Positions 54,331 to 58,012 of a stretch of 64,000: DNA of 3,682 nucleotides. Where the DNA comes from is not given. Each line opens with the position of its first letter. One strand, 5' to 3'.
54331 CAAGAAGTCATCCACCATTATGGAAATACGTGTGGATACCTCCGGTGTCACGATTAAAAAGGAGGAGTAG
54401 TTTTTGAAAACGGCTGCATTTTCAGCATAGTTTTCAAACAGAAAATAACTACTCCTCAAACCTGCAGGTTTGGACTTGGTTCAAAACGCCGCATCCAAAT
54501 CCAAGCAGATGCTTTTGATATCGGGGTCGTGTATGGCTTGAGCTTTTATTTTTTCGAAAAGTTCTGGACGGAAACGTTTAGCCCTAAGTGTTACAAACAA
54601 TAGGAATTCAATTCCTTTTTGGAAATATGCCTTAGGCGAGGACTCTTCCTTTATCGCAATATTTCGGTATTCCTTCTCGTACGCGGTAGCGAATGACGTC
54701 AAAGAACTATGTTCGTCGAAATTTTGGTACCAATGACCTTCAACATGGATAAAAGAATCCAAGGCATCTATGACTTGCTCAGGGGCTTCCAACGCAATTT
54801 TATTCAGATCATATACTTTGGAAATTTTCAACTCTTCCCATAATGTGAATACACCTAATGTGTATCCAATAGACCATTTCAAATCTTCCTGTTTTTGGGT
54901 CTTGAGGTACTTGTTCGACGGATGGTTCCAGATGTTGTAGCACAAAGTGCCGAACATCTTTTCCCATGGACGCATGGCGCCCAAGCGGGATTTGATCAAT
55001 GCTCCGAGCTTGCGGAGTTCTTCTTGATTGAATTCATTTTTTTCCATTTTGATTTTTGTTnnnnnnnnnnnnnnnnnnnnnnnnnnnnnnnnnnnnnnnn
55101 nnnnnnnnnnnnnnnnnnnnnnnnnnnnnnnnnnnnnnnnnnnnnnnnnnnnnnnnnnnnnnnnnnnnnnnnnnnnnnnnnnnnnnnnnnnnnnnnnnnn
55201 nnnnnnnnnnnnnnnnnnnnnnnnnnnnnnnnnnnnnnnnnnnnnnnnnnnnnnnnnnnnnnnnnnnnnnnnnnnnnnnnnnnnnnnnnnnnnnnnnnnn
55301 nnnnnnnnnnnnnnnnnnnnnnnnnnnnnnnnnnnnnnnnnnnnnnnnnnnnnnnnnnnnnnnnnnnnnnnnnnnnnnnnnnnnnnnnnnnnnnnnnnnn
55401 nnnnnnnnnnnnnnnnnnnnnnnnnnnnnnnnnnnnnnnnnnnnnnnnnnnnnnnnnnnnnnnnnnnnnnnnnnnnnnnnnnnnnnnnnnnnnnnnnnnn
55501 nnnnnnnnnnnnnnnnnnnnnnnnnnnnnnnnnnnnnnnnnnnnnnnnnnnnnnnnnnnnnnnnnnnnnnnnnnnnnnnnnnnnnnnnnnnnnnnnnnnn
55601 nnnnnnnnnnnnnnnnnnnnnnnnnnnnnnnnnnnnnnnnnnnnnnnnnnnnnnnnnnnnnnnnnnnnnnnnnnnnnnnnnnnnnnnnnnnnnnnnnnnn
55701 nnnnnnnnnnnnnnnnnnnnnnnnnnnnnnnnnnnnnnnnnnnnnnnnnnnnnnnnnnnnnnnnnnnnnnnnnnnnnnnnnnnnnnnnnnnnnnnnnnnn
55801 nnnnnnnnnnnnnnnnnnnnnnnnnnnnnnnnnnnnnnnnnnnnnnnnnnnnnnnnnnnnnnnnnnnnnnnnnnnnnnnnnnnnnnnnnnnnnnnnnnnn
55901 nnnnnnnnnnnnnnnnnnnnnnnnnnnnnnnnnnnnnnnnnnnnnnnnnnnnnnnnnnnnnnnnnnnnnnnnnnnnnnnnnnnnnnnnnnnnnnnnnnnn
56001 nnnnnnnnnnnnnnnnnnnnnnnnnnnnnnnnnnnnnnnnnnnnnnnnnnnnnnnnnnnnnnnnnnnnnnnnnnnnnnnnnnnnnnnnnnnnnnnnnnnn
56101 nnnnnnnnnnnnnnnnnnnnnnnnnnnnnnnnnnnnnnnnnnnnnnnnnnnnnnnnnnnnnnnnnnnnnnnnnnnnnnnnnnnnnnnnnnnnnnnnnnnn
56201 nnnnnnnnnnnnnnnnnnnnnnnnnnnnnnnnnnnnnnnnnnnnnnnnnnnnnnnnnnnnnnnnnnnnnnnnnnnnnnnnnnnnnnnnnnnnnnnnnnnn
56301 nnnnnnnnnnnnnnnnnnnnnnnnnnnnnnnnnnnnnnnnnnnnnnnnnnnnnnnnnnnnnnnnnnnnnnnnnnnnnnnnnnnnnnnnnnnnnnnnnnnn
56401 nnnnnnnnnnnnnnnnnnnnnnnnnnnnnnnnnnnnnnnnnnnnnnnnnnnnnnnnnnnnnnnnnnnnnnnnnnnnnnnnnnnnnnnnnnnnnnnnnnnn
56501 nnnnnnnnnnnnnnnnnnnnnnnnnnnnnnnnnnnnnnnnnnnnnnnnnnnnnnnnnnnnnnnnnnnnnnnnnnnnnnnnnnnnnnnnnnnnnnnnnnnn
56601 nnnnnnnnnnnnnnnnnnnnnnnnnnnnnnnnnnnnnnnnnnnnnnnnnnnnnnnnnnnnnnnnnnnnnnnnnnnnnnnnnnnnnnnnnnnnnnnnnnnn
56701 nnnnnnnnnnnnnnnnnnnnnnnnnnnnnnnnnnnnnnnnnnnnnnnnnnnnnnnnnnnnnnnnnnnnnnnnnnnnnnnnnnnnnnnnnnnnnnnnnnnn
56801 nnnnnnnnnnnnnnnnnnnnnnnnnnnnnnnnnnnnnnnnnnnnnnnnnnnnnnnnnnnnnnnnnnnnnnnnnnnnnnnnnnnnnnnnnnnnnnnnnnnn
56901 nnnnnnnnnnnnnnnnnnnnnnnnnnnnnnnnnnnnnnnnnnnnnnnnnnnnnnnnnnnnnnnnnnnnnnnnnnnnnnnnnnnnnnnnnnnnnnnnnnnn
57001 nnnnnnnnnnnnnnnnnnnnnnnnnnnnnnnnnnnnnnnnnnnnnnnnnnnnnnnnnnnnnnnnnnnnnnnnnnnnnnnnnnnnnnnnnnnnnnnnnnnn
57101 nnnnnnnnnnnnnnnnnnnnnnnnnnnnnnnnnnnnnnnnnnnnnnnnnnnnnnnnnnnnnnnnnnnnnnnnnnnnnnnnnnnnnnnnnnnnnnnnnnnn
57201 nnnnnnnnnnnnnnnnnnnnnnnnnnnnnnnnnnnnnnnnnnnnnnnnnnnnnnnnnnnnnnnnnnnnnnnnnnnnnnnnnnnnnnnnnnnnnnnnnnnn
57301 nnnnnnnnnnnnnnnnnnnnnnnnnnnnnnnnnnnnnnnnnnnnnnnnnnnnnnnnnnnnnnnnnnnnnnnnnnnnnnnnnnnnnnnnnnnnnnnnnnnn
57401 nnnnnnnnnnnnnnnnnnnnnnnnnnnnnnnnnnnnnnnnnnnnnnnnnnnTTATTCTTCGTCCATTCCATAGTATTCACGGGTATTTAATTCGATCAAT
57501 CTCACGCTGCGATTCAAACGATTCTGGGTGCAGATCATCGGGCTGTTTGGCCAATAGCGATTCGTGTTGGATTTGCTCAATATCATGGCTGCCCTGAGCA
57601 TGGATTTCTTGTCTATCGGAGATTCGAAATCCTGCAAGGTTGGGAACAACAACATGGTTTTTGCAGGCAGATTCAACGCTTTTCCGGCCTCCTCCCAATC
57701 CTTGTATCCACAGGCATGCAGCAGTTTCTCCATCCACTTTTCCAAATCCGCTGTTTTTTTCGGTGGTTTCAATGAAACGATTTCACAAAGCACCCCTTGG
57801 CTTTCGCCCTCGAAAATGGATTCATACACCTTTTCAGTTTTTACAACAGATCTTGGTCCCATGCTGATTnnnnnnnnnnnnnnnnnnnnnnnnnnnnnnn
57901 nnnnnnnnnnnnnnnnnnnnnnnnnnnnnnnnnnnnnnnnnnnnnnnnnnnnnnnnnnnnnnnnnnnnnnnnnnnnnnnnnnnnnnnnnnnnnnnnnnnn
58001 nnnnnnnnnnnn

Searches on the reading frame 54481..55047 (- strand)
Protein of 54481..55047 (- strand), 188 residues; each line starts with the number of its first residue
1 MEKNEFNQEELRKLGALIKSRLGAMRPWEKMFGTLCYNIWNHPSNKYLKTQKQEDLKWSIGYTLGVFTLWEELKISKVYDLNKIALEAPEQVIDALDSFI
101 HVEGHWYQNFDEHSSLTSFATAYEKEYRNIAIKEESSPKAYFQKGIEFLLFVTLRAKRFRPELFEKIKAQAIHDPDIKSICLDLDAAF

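Call 3: search_protein_families(library=pfam, proteins=[window:54481-55047:-], max_evalue=0.01)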
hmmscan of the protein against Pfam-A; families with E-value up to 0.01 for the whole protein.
window:54481-55047:- (188 aa): 0 families

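Call 4: search_protein_families(library=padloc, proteins=[window:54481-55047:-], max_evalue=0.01)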
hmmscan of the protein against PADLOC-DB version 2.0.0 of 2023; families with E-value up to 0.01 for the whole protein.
window:54481-55047:- (188 aa): 0 families

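Call 5: search_protein_families(library=ncbifam, proteins=[window:54481-55047:-], max_evalue=0.01)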
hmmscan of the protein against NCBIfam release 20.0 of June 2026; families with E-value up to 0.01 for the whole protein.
window:54481-55047:- (188 aa): 0 families

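Call 21: search_protein_families(library=phrogs, proteins=[window:54481-55047:-], max_evalue=0.01)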
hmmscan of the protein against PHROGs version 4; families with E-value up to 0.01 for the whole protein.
window:54481-55047:- (188 aa): 0 families
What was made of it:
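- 54481..55047 (-): Fifth ORF, 188 aa, no known domain, 14 nt downstream; lineage-specific accessory gene. It has no family match (calls 3-5, 21).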

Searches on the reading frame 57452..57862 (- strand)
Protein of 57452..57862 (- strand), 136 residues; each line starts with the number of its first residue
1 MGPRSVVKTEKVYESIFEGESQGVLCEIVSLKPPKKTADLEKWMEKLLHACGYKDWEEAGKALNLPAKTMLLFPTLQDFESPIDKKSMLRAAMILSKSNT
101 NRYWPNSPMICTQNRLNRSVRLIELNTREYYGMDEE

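Call 3: search_protein_families(library=pfam, proteins=[window:57452-57862:-], max_evalue=0.01)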
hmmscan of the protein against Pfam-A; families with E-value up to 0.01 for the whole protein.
window:57452-57862:- (136 aa): 0 families

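Call 4: search_protein_families(library=padloc, proteins=[window:57452-57862:-], max_evalue=0.01)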
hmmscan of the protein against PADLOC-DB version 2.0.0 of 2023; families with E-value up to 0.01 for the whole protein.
window:57452-57862:- (136 aa): 1 family
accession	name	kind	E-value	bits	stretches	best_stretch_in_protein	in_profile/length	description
PDLC02173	Drt2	-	0.0077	13.4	1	38-125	139-221/425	-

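Call 5: search_protein_families(library=ncbifam, proteins=[window:57452-57862:-], max_evalue=0.01)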
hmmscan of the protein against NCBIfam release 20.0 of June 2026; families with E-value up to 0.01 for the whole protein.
window:57452-57862:- (136 aa): 0 families

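Call 21: search_protein_families(library=phrogs, proteins=[window:57452-57862:-], max_evalue=0.01)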
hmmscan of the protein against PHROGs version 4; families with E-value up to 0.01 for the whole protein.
window:57452-57862:- (136 aa): 0 families

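Call 40: search_solved_structures(query=A3, max_evalue=10)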
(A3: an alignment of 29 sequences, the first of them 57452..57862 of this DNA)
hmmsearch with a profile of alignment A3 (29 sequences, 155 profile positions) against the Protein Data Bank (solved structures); distinct sequences matched with E-value up to 10: 0.
